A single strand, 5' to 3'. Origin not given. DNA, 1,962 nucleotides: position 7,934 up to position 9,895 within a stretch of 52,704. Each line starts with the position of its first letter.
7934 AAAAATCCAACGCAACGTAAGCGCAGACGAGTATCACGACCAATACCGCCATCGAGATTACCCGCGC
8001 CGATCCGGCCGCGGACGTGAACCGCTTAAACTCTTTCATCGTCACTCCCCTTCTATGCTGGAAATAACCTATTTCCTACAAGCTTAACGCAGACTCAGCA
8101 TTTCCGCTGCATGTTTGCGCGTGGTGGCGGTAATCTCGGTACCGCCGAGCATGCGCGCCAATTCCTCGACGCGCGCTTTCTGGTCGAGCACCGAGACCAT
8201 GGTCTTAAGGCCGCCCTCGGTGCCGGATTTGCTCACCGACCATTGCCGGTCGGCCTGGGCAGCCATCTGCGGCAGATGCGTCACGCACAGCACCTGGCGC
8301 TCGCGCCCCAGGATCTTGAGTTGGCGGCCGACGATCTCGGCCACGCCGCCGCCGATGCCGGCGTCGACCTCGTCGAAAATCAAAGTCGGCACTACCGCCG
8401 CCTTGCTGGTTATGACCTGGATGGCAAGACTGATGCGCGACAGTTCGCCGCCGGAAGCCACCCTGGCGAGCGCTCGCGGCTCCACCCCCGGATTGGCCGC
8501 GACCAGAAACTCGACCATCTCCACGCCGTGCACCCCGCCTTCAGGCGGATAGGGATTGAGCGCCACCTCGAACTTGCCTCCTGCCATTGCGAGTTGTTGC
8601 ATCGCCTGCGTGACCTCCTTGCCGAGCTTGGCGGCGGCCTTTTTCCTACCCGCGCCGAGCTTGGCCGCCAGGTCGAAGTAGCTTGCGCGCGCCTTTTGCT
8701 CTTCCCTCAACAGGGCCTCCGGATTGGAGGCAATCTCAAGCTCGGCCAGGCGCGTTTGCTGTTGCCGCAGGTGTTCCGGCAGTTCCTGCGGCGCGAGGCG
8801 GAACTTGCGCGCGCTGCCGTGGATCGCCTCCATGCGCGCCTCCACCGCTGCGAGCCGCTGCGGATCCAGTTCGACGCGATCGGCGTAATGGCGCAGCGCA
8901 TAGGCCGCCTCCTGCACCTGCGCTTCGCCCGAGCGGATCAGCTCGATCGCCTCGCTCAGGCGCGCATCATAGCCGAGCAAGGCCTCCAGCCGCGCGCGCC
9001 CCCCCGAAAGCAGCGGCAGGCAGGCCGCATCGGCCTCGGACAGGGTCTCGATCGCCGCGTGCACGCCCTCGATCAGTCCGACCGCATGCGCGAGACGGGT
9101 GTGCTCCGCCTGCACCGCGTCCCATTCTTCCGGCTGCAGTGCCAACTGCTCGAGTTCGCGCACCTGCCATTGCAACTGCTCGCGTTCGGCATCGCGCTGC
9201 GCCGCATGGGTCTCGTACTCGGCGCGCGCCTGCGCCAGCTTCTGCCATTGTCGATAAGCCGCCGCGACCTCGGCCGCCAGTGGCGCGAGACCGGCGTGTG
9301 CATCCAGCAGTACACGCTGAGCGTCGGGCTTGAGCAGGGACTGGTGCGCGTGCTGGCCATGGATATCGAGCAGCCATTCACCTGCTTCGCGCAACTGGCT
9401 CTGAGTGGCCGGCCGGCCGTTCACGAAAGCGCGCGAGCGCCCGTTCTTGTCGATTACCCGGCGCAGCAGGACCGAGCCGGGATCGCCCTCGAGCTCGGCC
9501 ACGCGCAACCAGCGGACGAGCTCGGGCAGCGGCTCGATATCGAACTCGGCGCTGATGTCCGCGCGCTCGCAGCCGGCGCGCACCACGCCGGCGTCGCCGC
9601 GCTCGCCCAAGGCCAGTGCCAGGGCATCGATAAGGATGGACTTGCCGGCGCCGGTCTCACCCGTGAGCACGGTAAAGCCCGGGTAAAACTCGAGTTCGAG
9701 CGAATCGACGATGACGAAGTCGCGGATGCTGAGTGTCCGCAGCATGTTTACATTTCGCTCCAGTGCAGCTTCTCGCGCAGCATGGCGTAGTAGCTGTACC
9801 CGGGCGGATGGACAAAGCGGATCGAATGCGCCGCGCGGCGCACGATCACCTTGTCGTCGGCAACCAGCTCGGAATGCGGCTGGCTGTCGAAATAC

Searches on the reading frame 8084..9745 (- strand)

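Call 63: search_protein_families(library=pfam, max_evalue=1e-8, proteins=[window:8084-9745:-])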
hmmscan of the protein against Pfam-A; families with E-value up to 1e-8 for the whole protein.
window:8084-9745:- (553 aa): 2 families
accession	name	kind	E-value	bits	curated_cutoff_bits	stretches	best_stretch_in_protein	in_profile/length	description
PF02463.25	SMC_N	-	1.1e-16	61.3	40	1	2-506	2-213/220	RecF/RecN/SMC N terminal domain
PF13476.12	AAA_23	-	3.2e-12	47.9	27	1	5-200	2-182/201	AAA domain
